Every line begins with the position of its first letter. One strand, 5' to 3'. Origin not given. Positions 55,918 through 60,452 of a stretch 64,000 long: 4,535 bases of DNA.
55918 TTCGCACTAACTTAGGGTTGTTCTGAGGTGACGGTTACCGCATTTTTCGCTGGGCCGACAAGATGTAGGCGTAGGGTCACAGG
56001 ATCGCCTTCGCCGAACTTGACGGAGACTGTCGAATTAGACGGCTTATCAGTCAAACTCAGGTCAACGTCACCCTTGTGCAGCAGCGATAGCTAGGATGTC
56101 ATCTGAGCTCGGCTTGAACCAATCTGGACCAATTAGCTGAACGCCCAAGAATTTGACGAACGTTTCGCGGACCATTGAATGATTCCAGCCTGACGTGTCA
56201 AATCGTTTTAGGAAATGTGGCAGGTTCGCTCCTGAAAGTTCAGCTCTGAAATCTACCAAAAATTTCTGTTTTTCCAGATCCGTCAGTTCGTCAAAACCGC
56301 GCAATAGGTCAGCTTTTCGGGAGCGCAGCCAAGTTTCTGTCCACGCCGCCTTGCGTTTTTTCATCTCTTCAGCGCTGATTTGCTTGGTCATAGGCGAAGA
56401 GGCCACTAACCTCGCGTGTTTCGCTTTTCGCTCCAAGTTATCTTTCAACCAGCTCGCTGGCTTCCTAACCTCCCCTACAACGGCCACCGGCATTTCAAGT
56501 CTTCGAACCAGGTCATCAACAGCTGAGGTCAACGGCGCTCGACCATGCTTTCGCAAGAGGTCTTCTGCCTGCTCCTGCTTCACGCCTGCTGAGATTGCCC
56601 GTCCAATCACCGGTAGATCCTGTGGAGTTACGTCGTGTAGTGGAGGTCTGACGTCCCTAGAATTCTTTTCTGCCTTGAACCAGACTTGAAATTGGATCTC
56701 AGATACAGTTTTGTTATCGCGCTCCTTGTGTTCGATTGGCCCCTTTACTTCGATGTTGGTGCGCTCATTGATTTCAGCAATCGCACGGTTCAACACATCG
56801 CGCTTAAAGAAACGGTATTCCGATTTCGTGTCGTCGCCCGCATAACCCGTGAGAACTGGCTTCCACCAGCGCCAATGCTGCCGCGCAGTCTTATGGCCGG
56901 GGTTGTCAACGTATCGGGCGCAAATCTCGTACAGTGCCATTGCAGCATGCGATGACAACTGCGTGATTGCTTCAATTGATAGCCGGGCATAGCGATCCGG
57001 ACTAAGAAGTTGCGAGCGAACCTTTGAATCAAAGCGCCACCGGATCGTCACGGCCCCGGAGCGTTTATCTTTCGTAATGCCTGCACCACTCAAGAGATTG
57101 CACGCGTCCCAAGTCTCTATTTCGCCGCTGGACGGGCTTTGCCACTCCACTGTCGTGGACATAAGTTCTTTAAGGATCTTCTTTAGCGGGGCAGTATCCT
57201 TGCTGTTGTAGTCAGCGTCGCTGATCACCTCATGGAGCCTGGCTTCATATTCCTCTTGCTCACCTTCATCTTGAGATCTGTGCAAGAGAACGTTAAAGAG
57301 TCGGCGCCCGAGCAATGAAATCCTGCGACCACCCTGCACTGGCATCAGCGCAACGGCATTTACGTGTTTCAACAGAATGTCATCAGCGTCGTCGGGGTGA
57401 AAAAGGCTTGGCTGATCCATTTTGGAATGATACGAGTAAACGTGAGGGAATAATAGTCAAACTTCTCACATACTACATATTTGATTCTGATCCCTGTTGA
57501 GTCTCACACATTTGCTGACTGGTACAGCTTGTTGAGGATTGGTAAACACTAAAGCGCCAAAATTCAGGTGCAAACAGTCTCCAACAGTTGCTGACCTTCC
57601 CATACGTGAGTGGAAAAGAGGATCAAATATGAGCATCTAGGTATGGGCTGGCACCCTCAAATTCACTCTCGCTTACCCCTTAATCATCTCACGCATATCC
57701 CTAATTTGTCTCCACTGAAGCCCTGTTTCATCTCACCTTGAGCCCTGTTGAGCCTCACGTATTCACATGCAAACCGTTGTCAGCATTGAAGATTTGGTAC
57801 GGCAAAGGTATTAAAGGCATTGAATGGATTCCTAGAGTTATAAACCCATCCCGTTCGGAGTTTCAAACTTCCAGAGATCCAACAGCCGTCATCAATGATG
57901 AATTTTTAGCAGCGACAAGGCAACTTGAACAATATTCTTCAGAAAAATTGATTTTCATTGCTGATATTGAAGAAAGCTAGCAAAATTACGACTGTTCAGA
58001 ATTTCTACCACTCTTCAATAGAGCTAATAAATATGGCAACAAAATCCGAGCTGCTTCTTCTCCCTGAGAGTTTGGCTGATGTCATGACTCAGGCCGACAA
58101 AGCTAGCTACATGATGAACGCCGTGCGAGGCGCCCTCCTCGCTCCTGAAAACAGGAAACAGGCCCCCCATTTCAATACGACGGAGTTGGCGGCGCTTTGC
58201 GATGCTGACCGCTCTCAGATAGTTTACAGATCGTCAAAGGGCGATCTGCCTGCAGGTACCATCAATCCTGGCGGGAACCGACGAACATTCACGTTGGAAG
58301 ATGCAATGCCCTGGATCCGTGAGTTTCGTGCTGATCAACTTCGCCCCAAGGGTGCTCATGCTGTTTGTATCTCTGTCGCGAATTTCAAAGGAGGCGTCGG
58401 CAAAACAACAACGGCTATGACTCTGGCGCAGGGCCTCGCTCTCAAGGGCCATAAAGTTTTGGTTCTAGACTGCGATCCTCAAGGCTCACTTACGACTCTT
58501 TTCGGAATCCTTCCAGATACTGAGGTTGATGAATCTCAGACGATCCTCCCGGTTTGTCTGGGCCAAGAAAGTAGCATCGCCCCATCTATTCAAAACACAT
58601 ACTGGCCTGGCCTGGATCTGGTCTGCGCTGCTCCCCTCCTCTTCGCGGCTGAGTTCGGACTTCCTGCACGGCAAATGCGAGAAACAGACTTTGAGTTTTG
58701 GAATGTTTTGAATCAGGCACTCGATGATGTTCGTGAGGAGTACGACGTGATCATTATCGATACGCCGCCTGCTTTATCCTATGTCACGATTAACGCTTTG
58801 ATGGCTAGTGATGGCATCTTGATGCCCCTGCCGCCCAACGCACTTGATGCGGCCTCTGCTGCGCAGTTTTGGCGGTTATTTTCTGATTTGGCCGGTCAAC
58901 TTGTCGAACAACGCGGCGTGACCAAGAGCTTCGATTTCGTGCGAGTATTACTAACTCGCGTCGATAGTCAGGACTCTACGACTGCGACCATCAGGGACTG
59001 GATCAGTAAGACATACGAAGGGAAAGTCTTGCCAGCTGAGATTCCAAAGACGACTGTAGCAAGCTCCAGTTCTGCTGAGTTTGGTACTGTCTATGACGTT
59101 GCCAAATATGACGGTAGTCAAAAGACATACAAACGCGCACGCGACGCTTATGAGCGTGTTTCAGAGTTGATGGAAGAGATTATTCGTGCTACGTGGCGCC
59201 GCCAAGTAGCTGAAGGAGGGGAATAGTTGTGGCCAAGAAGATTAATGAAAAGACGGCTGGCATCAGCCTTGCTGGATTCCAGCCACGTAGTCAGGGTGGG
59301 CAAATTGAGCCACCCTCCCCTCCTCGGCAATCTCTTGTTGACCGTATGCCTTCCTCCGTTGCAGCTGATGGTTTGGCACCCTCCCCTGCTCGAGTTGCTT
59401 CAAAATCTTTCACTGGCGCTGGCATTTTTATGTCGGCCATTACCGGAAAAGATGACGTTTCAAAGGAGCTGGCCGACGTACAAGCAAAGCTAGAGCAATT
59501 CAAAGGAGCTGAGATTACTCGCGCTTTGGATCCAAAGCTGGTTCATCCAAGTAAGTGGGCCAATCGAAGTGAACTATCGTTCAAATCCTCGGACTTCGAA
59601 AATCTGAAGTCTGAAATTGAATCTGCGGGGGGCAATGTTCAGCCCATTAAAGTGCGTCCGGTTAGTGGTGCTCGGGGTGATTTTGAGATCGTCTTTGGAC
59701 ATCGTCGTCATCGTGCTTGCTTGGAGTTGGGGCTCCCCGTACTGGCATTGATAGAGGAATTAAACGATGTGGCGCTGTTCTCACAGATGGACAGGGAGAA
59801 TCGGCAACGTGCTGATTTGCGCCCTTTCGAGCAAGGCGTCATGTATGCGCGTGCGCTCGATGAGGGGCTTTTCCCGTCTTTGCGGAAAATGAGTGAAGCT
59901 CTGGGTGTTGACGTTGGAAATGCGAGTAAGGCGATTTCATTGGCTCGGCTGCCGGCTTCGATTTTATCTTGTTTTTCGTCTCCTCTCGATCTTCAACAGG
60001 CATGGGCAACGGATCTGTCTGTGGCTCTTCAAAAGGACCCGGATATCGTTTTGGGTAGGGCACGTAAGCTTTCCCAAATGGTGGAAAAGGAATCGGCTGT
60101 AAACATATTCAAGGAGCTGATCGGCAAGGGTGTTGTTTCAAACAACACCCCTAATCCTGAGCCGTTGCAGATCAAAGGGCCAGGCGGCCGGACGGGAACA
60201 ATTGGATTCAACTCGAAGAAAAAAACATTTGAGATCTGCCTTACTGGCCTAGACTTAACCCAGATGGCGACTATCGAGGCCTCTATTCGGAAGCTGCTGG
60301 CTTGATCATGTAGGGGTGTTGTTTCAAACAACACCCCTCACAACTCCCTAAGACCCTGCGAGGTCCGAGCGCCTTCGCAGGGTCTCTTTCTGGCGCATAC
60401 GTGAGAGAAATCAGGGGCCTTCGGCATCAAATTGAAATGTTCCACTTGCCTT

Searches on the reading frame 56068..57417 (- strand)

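Call 15: search_protein_families(library=pfam, proteins=[window:56068-57417:-], max_evalue=0.00001)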
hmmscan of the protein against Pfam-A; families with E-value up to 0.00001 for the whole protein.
window:56068-57417:- (449 aa): 2 families
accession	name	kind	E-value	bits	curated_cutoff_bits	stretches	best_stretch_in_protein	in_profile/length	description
PF01051.27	Rep3_N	-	6e-14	53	22.4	1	33-166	15-140/141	Initiator Replication protein, WH1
PF21205.3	Rep3_C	-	4.4e-08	33.7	21.1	1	197-244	14-58/59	Initiator Rep protein, WH2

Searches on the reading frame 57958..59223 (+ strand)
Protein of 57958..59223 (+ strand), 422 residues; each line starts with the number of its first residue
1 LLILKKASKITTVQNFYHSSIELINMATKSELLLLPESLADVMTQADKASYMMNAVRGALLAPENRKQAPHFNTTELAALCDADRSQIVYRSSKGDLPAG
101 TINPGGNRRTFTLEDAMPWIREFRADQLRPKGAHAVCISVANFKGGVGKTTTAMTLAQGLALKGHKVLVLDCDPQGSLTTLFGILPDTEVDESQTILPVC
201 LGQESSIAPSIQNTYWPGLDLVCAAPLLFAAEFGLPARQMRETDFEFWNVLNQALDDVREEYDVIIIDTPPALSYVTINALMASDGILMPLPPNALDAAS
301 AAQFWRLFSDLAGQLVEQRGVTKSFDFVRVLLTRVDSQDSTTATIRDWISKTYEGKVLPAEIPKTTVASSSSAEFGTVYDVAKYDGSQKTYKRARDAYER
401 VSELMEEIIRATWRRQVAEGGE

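Call 15: search_protein_families(library=pfam, proteins=[window:57958-59223:+], max_evalue=0.00001)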
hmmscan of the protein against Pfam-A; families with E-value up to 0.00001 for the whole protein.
window:57958-59223:+ (422 aa): 7 families
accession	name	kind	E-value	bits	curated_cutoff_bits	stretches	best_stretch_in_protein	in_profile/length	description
PF13614.12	AAA_31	-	6.2e-39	134.2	27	1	137-311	3-167/177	AAA domain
PF01656.29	CbiA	-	1.7e-23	83.3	25.4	1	138-372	1-119/125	CobQ/CobB/MinD/ParA nucleotide binding domain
PF10609.15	ParA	-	1e-11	45.2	27.1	1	137-200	5-69/246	NUBPL iron-transfer P-loop NTPase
PF09140.17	MipZ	-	6.6e-11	42.5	20.7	0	138-174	3-39/262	ATPase MipZ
PF02374.21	ArsA_ATPase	-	4.3e-09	36.5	24.3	1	144-184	9-49/305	Anion-transporting ATPase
PF00142.24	Fer4_NifH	-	2.2e-06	27.8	25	1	144-181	8-47/271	4Fe-4S iron sulfur cluster binding proteins, NifH/frxC family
PF07015.17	VirC1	-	9e-06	25.6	24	0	138-178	4-44/231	VirC1 protein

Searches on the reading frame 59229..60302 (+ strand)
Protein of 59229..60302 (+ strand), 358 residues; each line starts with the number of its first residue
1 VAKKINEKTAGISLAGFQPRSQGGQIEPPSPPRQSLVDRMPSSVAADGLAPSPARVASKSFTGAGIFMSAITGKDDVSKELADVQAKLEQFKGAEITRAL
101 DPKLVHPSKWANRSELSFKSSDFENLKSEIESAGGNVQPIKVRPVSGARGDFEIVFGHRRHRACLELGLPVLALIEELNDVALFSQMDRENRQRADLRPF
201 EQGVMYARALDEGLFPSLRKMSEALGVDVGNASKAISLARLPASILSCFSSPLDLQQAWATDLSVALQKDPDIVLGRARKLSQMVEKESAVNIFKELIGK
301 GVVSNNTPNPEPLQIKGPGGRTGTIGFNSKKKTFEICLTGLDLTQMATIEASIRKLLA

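Call 15: search_protein_families(library=pfam, proteins=[window:59229-60302:+], max_evalue=0.00001)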
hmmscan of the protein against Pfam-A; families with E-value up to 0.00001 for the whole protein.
window:59229-60302:+ (358 aa): 2 families
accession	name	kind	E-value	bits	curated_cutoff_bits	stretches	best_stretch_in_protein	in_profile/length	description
PF02195.25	ParB_N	-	2e-08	34.6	26.3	1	102-186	8-88/95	ParB N-terminal domain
PF18090.7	SoPB_HTH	-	2e-06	28.3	27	1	200-266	4-70/75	Centromere-binding protein HTH domain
